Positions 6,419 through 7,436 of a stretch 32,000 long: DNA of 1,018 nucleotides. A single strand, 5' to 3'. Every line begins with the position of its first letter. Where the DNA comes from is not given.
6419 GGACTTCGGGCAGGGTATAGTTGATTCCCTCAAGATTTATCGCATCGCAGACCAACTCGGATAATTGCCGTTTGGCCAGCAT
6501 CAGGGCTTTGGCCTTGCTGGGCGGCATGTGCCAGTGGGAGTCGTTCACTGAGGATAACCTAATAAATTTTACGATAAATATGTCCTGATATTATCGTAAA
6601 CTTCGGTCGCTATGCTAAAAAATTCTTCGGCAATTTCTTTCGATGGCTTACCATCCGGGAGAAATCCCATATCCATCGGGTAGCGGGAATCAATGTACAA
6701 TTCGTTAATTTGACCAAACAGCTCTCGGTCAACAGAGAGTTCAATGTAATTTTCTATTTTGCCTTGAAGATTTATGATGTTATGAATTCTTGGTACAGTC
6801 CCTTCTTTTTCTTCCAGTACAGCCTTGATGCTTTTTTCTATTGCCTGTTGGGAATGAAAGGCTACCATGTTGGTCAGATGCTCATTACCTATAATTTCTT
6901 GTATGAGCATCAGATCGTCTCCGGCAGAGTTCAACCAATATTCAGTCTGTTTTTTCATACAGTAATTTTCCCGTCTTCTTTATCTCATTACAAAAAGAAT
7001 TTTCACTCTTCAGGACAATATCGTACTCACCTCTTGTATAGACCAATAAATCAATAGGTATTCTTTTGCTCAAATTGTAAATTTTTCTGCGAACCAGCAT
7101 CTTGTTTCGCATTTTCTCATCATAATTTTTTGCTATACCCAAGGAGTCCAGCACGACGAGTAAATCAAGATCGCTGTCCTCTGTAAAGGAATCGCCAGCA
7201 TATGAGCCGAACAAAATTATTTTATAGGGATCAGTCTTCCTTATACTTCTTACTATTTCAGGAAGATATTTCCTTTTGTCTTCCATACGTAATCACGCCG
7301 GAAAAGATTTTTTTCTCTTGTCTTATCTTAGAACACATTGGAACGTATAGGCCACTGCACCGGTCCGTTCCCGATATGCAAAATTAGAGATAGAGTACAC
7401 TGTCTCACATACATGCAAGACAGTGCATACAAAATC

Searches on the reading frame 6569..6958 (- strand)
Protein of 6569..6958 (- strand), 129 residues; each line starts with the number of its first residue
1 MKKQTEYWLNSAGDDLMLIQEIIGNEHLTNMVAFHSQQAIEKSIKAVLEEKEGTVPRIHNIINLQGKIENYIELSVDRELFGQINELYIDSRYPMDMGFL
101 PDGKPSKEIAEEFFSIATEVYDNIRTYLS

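Call 53: search_protein_families(library=pfam, proteins=[window:6569-6958:-], max_evalue=0.001)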
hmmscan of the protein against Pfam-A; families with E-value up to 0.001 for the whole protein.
window:6569-6958:- (129 aa): 1 family
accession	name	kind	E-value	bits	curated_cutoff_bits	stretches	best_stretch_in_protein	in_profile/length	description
PF05168.19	HEPN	-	3e-21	76.2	22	1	6-122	2-112/117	HEPN domain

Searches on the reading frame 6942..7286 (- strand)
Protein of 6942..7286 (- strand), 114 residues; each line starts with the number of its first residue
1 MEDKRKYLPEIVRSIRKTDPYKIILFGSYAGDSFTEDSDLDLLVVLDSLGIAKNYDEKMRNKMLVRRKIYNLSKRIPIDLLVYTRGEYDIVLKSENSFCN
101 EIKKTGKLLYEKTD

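Call 53: search_protein_families(library=pfam, proteins=[window:6942-7286:-], max_evalue=0.001)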
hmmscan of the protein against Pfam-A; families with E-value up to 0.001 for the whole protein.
window:6942-7286:- (114 aa): 3 families
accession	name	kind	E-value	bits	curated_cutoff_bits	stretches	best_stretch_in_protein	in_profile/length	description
PF18765.7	Polbeta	-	3.9e-11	43.4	26.9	1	17-112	10-90/93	Polymerase beta, Nucleotidyltransferase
PF01909.29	NTP_transf_2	-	2.2e-10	41.2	21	1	8-49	4-43/93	Nucleotidyltransferase domain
PF22600.2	MTPAP-like_central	-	0.00062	20.3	27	0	8-60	29-77/139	Poly(A) RNA polymerase, mitochondrial-like, central palm domain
